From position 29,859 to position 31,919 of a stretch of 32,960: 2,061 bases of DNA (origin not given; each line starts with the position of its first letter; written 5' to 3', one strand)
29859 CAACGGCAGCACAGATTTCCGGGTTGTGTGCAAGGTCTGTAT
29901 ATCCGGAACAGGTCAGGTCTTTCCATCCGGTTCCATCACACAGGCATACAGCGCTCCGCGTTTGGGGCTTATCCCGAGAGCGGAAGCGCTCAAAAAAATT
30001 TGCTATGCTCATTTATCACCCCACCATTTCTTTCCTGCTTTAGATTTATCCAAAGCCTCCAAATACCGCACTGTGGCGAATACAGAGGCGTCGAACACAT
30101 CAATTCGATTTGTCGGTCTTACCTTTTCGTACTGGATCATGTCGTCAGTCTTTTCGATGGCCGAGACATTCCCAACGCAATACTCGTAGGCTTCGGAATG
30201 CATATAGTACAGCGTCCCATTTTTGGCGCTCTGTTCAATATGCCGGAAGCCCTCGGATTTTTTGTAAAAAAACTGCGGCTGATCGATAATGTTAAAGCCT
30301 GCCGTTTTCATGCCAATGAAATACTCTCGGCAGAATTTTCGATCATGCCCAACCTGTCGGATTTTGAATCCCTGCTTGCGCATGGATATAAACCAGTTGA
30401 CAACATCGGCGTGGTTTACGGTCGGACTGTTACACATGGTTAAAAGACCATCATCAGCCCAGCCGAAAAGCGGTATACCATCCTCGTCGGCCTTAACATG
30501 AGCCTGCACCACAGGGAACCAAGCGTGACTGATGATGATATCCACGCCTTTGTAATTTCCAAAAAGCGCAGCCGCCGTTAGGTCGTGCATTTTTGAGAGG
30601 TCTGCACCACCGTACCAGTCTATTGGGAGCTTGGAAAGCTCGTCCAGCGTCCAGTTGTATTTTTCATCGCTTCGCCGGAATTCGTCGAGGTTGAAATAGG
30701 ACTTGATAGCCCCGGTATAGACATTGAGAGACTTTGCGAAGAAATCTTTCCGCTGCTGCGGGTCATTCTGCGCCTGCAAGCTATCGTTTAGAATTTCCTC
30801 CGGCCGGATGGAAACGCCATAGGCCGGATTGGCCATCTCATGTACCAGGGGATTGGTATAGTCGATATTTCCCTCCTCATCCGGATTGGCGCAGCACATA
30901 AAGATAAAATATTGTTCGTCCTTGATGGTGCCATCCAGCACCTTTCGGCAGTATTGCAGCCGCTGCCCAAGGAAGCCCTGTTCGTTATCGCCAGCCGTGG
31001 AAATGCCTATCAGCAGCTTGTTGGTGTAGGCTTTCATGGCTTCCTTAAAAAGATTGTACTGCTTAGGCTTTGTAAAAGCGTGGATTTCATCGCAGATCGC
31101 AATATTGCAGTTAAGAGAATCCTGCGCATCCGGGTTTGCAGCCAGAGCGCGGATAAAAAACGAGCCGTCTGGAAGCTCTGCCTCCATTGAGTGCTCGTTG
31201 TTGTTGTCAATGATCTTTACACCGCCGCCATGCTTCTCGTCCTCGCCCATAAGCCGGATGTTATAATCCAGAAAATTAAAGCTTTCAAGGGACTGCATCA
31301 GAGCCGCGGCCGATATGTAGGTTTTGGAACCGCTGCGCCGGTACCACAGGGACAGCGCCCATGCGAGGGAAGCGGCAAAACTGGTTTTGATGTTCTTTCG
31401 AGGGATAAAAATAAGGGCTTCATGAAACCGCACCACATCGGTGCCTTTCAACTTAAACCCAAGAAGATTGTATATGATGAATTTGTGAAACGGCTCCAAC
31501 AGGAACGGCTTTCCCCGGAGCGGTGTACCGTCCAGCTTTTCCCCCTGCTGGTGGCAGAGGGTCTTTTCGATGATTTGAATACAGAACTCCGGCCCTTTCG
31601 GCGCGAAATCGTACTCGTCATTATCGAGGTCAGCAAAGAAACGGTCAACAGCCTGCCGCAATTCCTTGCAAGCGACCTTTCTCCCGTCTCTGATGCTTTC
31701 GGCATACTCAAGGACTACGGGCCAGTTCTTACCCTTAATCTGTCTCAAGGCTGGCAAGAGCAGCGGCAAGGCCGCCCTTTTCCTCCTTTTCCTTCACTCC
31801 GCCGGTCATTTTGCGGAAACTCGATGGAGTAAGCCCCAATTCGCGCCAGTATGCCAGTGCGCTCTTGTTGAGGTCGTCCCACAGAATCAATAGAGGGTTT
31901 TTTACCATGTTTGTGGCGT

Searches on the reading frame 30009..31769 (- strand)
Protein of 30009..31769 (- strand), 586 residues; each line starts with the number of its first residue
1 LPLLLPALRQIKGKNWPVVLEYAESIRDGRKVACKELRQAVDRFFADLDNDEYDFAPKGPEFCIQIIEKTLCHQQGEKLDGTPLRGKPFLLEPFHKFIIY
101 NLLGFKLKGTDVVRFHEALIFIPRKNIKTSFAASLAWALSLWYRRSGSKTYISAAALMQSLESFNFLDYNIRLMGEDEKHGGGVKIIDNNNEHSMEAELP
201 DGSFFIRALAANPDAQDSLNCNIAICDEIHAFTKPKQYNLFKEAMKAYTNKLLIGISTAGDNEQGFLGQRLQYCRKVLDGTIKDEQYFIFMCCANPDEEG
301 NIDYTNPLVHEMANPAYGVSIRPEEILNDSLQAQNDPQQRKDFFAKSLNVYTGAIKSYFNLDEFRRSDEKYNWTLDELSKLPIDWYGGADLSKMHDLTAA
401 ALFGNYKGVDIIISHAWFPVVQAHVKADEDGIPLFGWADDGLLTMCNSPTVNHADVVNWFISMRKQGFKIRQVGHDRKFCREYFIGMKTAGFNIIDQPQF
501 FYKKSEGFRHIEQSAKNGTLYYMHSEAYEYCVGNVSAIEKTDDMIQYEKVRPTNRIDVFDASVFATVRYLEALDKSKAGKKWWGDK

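Call 44: search_protein_families(library=pfam, proteins=[window:30009-31769:-], max_evalue=0.001)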
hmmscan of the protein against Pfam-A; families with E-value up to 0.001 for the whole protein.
window:30009-31769:- (586 aa): 2 families
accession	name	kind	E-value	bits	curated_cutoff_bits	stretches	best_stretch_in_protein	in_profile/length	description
PF03354.21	TerL_ATPase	-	2.2e-18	67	23.7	1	93-275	1-177/178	Terminase large subunit, ATPase domain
PF20441.4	TerL_nuclease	-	3.2e-14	53.2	24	1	282-570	2-283/286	Terminase large subunit, endonuclease domain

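Call 47: search_dna_similar(query=window:30009-31769:-, collection=phages, mode=protein, max_rows=15)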
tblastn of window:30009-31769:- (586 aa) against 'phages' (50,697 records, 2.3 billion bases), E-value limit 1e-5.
Records with a match: 1535; places in all: 1536; records where one place covers at least 80% of the query: 1241.
Best place of each record, by identity: 60-80% 5; <60% 1530.
By first word of the organism name: Staphylococcus 272; Vibrio 208; Streptococcus 162; Paenibacillus 110; Bacillus 72; Ralstonia 62; Escherichia 52; Lactobacillus 51; Klebsiella 46; Gordonia 44; and 86 more.
By host as written in the record: - 246; Staphylococcus aureus 77; Ralstonia solanacearum 49; Gordonia terrae 3612 43; Paenibacillus larvae 42; Escherichia coli 40; Staphylococcus sp. 27; Klebsiella pneumoniae 26; and 556 more.
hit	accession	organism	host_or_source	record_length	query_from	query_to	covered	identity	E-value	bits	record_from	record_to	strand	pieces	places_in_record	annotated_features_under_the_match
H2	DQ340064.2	Geobacillus phage GBSV1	Geobacillus sp. 6k51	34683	12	582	97%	65.7%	0e+0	796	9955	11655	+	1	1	phage terminase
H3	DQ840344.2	Bacillus phage 1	Bacillus sp. 6k512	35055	12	582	97%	65.7%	0e+0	796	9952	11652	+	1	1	phage terminase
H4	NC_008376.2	Geobacillus phage GBSV1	Geobacillus sp. 6k51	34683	12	582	97%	65.7%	0e+0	796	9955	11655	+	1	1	terminase large subunit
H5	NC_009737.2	Bacillus phage 1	Bacillus sp. 6k512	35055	12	582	97%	65.7%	0e+0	796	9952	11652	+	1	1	terminase large subunit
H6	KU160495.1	Exiguobacterium phage vB_EauS-123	Exiguobacterium aurantiacum DSM 29719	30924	14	585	98%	63.3%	0e+0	760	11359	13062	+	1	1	terminase-like protein large subunit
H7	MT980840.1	Ruminococcus phage phiRgIBDN1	[Ruminococcus] gnavus ATCC 29149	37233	8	582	98%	50.8%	0e+0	573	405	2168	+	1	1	gp2: terminase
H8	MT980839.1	Ruminococcus phage phiRgPS_6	[Ruminococcus] gnavus ATCC 29149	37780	8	582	98%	50.7%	3e-180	570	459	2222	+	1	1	gp2: terminase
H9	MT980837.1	Ruminococcus phage phiRg507T2_3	[Ruminococcus] gnavus ATCC 29149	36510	8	582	98%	50.7%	6e-180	570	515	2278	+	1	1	gp2: terminase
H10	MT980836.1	Ruminococcus phage phiRg507T2_2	[Ruminococcus] gnavus ATCC 29149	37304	8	582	98%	50.7%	6e-180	570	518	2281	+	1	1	gp2: terminase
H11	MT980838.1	Ruminococcus phage phiRg519T2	[Ruminococcus] gnavus ATCC 29149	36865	8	582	98%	50.6%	2e-179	568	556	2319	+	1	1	gp2: terminase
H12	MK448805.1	Streptococcus phage Javan563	Streptococcus suis ERR120115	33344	15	582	97%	51.0%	0e+0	595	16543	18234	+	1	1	terminase large subunit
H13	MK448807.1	Streptococcus phage Javan567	Streptococcus suis ERR120214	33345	15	582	97%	51.0%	0e+0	595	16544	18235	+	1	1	terminase large subunit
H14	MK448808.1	Streptococcus phage Javan569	Streptococcus suis GD-0063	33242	15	582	97%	51.0%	0e+0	595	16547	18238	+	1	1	terminase large subunit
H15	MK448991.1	Streptococcus phage Javan590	Streptococcus suis T15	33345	15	582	97%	51.0%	0e+0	595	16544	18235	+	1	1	terminase large subunit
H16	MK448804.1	Streptococcus phage Javan553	Streptococcus suis 89-3576-3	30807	15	582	97%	51.0%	0e+0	595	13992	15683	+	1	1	terminase large subunit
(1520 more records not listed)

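Call 78: list_cluster_members(proteins=[window:30009-31769:-, window:28819-30012:-, window:26559-28244:-, window:21016-21837:-, window:19995-21050:-, window:19126-19998:-, window:16446-17735:-, window:14462-15163:-, window:8409-9008:-, window:15891-16325:-])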
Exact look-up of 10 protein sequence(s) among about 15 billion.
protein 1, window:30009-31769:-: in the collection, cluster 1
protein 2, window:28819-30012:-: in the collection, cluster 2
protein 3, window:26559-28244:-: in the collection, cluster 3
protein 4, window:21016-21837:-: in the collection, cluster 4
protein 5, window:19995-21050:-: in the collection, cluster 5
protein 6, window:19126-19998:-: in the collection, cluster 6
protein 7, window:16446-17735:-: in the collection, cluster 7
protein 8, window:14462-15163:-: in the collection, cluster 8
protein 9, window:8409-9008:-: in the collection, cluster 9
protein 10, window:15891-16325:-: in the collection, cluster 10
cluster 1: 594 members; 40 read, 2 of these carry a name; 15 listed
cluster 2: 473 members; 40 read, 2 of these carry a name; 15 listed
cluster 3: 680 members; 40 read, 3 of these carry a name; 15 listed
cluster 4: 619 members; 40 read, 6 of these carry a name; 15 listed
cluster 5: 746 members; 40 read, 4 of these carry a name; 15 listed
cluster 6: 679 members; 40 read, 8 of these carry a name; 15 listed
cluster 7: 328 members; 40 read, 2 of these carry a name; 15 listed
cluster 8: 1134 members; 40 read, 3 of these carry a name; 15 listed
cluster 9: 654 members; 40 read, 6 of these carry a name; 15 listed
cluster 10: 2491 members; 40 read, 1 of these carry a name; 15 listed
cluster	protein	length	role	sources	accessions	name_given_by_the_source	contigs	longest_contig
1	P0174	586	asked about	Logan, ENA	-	-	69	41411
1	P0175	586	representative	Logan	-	-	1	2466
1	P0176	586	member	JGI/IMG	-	phage terminase large subunit-like protein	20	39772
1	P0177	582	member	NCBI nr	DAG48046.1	MAG TPA: terminase large subunit [Caudoviricetes sp.]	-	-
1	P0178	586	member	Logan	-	-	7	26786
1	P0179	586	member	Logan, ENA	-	-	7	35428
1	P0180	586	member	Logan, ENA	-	-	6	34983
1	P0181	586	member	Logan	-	-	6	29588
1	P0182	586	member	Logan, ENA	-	-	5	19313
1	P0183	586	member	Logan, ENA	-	-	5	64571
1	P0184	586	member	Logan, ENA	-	-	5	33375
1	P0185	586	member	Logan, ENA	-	-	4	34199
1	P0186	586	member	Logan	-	-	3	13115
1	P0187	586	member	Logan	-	-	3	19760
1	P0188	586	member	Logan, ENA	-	-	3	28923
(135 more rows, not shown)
